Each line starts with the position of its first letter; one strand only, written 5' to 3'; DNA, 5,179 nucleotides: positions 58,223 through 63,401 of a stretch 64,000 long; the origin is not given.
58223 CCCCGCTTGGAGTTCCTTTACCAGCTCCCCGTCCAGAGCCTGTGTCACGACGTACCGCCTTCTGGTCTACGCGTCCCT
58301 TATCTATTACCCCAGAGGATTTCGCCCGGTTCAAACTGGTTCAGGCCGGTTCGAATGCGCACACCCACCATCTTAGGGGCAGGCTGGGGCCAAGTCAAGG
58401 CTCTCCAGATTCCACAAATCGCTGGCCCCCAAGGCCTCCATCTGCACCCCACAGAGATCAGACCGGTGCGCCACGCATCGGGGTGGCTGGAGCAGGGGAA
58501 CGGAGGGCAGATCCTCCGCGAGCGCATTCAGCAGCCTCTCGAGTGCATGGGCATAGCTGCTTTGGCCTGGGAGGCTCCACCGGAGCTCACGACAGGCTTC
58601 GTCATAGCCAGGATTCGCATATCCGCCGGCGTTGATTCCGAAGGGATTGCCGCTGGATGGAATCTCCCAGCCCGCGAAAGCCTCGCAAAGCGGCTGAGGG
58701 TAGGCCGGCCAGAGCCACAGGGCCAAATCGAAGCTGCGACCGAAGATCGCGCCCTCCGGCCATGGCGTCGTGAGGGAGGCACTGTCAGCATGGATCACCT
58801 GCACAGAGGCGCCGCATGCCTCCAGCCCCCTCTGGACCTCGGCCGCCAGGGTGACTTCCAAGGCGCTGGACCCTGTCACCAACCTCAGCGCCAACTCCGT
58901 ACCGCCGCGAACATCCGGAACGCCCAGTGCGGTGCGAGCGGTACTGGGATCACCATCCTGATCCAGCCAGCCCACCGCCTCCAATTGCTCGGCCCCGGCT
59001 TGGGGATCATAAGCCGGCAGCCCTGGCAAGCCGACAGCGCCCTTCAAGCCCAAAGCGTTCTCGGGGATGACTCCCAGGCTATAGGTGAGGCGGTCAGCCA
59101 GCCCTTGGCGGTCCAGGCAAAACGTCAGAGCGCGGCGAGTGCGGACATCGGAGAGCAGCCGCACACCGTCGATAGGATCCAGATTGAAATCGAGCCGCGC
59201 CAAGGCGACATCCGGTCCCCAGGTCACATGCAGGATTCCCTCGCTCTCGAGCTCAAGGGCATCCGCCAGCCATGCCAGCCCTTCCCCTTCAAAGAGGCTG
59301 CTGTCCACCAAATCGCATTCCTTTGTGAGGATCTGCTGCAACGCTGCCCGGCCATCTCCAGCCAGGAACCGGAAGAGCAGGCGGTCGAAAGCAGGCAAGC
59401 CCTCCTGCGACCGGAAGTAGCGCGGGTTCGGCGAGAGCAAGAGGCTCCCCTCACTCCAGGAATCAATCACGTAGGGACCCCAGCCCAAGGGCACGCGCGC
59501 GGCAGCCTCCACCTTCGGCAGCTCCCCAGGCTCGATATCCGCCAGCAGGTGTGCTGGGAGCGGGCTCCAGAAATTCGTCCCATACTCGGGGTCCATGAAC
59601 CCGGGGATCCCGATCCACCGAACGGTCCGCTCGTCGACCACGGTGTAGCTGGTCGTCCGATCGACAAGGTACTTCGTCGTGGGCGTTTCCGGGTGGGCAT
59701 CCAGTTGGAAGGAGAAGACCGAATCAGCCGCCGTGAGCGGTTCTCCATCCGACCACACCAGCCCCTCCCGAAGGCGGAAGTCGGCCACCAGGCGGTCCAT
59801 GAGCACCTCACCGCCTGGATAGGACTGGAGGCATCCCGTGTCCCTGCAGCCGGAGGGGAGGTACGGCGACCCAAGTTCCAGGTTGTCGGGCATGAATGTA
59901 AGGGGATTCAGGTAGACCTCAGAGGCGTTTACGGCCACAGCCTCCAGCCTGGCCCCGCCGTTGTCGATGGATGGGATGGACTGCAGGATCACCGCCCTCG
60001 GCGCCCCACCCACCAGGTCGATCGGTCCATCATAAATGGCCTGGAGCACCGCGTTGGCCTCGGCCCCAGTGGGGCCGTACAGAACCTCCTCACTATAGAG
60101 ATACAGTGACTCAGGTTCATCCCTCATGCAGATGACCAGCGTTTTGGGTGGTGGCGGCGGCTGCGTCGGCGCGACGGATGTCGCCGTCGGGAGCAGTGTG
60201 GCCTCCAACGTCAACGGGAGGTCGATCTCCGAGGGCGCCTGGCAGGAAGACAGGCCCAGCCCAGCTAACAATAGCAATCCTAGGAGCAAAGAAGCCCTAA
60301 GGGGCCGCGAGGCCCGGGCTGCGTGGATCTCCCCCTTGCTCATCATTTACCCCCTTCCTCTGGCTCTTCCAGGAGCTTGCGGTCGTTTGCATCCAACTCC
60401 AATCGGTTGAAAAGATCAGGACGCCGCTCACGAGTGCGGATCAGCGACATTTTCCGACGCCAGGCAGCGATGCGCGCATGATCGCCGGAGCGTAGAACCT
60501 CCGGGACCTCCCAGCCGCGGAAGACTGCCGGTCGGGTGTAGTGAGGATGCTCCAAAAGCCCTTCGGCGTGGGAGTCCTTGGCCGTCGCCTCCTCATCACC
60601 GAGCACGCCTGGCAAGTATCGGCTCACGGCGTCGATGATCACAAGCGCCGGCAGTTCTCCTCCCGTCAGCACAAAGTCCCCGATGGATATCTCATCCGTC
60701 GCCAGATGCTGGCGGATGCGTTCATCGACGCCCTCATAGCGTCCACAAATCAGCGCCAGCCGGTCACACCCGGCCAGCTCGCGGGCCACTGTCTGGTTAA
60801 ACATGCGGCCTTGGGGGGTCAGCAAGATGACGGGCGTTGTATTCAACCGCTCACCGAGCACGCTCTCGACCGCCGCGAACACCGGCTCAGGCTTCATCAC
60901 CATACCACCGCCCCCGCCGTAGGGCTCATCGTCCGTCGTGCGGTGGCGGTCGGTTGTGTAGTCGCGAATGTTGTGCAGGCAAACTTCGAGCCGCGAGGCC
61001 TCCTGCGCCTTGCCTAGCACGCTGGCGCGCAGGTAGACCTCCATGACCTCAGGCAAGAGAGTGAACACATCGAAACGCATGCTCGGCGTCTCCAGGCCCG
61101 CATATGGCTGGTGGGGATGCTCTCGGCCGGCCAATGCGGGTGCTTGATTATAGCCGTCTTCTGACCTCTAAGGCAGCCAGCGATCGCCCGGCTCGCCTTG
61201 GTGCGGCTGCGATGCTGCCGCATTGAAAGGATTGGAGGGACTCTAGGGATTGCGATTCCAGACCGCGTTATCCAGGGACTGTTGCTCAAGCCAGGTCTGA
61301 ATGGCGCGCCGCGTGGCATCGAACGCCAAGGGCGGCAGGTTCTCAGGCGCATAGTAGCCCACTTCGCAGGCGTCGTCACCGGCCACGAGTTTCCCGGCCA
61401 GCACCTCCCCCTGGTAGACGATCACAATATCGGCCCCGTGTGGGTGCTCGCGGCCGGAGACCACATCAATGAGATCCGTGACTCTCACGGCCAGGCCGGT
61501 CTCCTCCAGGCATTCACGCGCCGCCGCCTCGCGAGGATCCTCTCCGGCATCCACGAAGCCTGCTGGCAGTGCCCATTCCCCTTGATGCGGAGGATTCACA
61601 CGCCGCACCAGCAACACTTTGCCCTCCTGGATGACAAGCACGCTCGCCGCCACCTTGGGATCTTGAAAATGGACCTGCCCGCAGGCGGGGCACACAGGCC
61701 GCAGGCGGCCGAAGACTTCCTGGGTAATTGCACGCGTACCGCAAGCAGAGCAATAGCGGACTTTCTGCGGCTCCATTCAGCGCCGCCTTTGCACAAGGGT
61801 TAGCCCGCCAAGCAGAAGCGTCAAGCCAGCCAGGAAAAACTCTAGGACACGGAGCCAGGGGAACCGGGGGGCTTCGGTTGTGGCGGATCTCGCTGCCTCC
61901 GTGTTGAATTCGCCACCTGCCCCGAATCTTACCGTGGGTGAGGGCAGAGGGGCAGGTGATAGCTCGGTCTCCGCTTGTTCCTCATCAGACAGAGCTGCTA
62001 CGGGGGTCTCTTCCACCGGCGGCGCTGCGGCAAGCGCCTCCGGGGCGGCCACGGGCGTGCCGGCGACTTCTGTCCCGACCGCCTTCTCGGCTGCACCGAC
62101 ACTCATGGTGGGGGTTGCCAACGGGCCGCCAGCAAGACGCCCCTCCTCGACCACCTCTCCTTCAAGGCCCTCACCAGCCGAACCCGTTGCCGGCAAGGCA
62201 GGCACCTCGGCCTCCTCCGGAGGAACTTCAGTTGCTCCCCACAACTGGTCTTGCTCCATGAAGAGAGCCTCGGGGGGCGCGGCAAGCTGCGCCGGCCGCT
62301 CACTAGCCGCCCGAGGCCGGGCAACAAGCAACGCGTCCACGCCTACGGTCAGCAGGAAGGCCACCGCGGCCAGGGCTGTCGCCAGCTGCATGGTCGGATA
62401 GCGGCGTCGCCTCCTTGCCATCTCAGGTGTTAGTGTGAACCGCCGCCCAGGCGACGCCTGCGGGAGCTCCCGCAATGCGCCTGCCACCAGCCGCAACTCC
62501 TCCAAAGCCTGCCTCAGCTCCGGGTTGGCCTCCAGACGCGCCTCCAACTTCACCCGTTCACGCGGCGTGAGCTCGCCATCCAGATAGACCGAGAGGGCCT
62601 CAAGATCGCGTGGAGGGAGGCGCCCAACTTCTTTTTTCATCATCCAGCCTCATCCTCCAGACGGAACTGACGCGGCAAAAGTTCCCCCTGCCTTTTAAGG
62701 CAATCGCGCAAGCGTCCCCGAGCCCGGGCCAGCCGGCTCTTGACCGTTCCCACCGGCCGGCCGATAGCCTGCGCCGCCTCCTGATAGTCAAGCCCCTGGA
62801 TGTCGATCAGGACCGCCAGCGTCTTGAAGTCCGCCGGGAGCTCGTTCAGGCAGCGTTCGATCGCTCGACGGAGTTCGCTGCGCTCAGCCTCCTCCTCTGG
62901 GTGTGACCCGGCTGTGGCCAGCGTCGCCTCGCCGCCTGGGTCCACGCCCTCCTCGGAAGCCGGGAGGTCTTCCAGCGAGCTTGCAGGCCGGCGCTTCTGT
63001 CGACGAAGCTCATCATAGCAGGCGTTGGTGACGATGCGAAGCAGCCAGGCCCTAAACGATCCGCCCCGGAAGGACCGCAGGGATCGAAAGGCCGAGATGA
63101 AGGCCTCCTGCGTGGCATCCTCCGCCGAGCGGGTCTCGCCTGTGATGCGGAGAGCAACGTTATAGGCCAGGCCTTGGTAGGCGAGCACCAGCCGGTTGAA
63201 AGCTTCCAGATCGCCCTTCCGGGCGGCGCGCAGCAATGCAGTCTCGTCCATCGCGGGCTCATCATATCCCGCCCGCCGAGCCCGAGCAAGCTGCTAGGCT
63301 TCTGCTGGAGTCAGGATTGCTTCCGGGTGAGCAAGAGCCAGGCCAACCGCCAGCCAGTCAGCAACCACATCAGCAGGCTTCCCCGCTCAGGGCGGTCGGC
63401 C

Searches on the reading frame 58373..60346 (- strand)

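Call 19: search_protein_families(library=pfam, proteins=[window:58373-60346:-], max_evalue=0.00001)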
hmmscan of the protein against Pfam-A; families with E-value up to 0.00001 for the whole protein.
window:58373-60346:- (657 aa): 1 family
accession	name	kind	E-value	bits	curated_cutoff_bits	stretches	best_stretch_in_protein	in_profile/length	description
PF00496.27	SBP_bac_5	-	6.1e-35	121.4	32.4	1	183-550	14-350/368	Bacterial extracellular solute-binding proteins, family 5 Middle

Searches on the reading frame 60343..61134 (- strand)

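Call 43: search_protein_families(library=pfam, proteins=[window:60343-61134:-], max_evalue=0.000001)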
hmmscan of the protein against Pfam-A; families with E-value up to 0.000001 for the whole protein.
window:60343-61134:- (263 aa): 1 family
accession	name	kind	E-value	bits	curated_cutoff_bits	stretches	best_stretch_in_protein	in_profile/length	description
PF01746.26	tRNA_m1G_MT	-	8.7e-65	218.5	27.3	1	41-239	2-195/195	tRNA (Guanine-1)-methyltransferase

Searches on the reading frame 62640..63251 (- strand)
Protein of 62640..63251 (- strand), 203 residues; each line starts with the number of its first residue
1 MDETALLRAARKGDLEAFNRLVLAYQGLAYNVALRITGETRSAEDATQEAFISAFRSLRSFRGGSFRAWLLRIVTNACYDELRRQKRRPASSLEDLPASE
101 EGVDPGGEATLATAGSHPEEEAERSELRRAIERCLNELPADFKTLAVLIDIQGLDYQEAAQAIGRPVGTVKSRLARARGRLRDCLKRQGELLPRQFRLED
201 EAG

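Call 43: search_protein_families(library=pfam, proteins=[window:62640-63251:-], max_evalue=0.000001)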
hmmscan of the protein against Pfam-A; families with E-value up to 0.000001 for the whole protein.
window:62640-63251:- (203 aa): 2 families
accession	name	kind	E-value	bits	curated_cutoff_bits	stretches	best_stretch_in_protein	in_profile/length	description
PF04542.20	Sigma70_r2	-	2.1e-20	72.7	24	1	21-88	1-71/71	Sigma-70 region 2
PF08281.18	Sigma70_r4_2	-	5.4e-13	48.8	25.7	1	128-181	1-54/54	Sigma-70, region 4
